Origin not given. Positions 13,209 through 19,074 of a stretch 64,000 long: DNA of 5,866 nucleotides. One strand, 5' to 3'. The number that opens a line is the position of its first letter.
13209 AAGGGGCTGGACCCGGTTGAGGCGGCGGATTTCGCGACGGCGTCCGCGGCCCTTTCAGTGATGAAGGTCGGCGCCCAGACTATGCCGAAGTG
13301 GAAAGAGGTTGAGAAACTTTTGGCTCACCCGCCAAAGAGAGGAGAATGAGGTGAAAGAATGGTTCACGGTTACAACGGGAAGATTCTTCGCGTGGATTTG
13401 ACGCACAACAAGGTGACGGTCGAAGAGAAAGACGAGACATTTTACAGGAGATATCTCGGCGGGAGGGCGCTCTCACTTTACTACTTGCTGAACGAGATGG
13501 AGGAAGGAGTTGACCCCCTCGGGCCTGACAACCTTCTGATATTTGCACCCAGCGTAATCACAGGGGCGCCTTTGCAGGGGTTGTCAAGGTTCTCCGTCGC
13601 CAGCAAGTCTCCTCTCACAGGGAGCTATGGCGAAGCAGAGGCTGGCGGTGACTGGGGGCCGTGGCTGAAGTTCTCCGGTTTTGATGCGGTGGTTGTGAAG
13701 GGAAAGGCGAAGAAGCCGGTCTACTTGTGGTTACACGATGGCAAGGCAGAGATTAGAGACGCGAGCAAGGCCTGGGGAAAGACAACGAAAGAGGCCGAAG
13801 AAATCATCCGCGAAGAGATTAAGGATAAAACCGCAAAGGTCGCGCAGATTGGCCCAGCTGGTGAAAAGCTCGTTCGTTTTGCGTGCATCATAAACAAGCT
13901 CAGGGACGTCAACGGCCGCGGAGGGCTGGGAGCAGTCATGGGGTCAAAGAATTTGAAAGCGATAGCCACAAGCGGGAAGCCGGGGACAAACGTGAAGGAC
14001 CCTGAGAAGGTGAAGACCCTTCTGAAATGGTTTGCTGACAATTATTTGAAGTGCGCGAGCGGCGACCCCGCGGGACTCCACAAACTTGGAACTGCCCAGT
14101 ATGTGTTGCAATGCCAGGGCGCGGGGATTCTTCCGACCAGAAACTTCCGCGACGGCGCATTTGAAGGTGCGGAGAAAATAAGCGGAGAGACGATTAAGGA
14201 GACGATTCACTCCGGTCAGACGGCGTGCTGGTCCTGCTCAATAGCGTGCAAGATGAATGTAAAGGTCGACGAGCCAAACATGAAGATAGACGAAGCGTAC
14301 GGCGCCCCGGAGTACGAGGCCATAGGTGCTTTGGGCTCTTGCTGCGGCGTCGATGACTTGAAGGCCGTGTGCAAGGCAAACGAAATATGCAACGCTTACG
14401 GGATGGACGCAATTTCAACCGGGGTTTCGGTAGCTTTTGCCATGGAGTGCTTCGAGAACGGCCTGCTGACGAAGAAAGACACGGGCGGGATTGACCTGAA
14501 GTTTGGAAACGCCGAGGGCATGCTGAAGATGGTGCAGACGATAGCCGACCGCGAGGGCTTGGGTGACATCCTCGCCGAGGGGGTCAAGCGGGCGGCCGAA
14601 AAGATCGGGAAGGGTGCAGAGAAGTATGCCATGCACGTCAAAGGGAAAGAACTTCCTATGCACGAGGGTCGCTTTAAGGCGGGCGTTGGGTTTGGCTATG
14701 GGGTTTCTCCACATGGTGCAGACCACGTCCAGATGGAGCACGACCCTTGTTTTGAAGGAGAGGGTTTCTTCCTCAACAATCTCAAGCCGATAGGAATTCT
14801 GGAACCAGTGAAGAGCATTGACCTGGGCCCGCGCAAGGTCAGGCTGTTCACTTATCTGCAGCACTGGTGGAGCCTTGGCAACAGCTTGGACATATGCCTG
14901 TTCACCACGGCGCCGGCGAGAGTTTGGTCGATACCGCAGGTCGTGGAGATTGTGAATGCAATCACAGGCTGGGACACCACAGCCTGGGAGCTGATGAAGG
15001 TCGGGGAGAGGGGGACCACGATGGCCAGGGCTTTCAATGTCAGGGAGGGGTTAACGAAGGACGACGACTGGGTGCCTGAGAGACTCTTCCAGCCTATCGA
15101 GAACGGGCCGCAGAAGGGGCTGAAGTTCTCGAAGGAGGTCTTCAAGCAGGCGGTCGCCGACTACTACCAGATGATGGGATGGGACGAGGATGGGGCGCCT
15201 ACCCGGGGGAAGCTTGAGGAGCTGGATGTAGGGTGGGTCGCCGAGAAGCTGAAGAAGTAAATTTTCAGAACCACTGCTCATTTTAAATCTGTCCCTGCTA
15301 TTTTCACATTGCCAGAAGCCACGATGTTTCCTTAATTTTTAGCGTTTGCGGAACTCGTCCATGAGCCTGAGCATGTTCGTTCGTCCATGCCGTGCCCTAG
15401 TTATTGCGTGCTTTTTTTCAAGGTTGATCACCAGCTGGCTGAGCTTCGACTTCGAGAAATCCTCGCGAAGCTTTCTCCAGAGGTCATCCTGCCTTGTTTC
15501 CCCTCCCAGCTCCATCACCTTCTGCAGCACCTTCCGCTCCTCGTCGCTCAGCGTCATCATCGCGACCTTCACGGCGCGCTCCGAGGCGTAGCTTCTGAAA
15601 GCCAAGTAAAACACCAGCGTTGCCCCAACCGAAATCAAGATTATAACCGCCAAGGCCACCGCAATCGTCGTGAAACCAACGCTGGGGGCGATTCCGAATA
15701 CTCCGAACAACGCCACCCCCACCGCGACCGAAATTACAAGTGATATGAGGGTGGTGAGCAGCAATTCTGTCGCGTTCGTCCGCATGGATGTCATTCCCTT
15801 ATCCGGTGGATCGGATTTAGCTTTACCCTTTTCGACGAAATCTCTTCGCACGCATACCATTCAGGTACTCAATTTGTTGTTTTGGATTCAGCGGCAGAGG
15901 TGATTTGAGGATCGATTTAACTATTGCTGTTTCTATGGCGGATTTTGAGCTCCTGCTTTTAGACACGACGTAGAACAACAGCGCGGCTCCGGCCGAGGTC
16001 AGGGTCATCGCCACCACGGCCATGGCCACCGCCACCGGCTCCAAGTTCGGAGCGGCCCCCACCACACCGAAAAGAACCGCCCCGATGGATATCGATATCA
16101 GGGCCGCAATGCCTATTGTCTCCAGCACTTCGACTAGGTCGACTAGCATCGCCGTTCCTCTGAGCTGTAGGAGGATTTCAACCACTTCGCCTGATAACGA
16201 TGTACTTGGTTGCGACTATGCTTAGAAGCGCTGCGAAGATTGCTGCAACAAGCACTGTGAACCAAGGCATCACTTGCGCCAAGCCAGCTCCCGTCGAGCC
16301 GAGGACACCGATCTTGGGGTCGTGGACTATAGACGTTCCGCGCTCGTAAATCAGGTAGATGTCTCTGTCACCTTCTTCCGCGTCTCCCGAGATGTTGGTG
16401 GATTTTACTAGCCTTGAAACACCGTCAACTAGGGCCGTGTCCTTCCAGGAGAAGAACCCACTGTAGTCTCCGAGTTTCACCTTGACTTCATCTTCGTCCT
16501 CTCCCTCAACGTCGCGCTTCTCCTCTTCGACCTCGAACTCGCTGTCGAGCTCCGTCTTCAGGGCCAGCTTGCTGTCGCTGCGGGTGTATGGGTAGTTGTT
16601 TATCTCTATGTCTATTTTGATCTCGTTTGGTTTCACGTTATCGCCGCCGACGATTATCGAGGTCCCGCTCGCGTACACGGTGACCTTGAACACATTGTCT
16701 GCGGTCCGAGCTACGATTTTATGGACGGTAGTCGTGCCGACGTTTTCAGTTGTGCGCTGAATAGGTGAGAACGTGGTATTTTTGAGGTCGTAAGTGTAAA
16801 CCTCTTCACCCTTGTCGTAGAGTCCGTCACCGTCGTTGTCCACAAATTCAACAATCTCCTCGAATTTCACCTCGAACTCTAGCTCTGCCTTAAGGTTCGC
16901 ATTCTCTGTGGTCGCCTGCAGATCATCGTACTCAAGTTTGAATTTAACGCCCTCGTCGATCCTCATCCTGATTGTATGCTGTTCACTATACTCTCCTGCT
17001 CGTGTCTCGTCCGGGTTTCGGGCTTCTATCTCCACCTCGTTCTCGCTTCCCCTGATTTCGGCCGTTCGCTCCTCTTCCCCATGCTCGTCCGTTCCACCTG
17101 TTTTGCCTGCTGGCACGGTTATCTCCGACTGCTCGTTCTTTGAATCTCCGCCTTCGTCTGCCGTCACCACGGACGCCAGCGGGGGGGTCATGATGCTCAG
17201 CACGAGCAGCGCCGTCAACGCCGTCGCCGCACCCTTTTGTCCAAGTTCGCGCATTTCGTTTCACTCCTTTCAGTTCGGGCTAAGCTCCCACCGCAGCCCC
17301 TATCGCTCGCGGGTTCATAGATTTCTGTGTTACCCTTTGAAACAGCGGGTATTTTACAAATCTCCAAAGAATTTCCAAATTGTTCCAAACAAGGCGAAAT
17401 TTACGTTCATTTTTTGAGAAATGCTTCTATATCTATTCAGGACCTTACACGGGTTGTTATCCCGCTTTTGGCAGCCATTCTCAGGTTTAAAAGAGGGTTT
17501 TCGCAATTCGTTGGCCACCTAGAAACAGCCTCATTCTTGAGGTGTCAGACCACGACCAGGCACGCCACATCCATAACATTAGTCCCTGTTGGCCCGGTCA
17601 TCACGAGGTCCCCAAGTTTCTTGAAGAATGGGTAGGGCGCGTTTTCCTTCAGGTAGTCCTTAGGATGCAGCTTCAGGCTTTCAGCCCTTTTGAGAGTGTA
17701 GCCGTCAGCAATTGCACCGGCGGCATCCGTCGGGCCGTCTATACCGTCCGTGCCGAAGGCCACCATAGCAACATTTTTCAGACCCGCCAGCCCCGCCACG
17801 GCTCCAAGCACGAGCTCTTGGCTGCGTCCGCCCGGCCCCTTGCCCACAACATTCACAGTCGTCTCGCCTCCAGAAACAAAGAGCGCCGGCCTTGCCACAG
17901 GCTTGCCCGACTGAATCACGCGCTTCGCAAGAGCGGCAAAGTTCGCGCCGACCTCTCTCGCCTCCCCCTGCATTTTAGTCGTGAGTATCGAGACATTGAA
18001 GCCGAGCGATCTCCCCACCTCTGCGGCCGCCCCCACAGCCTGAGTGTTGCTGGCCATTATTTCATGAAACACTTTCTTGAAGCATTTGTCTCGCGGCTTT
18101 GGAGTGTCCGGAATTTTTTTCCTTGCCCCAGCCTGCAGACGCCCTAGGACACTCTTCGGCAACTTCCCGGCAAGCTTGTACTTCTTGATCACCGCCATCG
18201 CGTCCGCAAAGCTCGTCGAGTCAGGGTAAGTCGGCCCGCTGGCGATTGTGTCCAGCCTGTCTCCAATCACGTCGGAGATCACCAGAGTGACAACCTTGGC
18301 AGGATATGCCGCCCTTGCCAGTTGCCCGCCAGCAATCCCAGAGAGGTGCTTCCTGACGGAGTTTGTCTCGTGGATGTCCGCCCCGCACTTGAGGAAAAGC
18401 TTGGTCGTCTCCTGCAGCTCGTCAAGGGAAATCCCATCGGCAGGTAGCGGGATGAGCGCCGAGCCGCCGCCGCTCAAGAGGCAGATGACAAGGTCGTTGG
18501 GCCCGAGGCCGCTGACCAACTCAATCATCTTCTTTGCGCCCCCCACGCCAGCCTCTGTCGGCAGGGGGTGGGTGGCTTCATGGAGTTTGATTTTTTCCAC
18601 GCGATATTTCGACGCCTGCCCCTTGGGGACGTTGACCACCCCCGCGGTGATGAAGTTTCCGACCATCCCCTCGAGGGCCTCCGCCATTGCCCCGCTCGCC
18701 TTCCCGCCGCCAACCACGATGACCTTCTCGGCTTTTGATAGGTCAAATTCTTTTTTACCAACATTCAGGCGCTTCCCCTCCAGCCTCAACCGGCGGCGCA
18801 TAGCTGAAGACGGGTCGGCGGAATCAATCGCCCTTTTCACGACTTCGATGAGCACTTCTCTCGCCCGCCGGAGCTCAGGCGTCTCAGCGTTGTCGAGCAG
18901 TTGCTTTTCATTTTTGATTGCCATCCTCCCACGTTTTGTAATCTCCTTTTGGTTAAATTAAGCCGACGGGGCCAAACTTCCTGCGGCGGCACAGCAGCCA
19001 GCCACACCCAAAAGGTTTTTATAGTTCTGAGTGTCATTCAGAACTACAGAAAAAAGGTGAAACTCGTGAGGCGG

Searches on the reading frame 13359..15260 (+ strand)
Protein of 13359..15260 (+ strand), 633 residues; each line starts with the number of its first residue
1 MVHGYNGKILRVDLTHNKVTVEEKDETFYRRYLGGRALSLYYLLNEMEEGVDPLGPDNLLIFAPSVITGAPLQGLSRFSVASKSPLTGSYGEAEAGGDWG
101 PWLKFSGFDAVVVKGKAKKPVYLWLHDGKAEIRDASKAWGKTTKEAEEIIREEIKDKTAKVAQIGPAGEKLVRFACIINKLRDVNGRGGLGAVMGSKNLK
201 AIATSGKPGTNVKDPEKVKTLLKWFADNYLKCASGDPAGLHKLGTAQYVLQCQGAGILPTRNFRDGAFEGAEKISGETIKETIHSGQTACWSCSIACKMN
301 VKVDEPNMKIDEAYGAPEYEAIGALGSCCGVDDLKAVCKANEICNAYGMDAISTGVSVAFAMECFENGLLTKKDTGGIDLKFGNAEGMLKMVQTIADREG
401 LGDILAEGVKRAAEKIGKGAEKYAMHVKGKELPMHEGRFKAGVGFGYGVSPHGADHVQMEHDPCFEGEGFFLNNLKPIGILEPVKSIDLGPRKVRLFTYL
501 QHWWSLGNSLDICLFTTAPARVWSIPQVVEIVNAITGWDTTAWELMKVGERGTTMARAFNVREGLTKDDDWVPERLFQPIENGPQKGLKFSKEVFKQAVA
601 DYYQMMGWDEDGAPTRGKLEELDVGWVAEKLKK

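Call 36: search_protein_families(library=pfam, proteins=[window:13359-15260:+], max_evalue=0.001)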
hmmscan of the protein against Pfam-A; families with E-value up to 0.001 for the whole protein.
window:13359-15260:+ (633 aa): 2 families
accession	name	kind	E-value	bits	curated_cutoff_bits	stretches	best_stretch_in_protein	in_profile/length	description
PF01314.23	AFOR_C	-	5.5e-133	444.3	27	1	238-623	17-384/385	Aldehyde ferredoxin oxidoreductase, domains 2 & 3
PF02730.20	AFOR_N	-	3.9e-76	255.7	29.8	1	7-206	1-198/199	Aldehyde ferredoxin oxidoreductase, N-terminal domain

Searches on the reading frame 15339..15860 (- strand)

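Call 37: search_protein_families(library=pfam, proteins=[window:15339-15860:-], max_evalue=0.001)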
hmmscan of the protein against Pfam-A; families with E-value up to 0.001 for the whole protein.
window:15339-15860:- (173 aa): 2 families
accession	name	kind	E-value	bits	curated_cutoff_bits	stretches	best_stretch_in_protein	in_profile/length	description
PF24034.1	DUF7343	-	9.1e-12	45.1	27.6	1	104-166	2-61/62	Domain of unknown function (DUF7343)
PF01595.25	CNNM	-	0.00049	20.3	28.4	1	1-103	20-120/181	Cyclin M transmembrane N-terminal domain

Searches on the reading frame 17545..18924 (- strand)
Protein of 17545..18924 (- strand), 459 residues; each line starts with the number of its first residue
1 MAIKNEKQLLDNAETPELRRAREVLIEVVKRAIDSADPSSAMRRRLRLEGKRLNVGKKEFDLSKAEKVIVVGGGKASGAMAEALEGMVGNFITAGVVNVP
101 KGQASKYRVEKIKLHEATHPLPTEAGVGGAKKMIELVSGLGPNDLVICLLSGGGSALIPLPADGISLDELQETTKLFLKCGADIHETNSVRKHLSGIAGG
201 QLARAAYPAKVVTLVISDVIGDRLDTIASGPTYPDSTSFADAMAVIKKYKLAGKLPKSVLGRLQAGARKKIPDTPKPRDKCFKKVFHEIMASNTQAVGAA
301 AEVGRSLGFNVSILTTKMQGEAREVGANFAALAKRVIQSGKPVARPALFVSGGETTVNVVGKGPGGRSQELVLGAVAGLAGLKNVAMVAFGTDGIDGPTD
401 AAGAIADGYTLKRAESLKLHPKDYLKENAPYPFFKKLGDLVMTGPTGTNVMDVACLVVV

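Call 37: search_protein_families(library=pfam, proteins=[window:17545-18924:-], max_evalue=0.001)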
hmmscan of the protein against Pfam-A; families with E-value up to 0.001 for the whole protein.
window:17545-18924:- (459 aa): 3 families
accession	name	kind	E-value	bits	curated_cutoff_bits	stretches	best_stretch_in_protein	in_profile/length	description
PF13660.11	DUF4147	-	3.6e-83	279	23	1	26-263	3-233/234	Domain of unknown function (DUF4147)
PF05161.18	MOFRL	-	3.5e-37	127.3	28.3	1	348-452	2-106/106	MOFRL family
PF17042.10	NBD_C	-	0.00024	22.1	28.3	0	317-367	85-130/168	Nucleotide-binding C-terminal domain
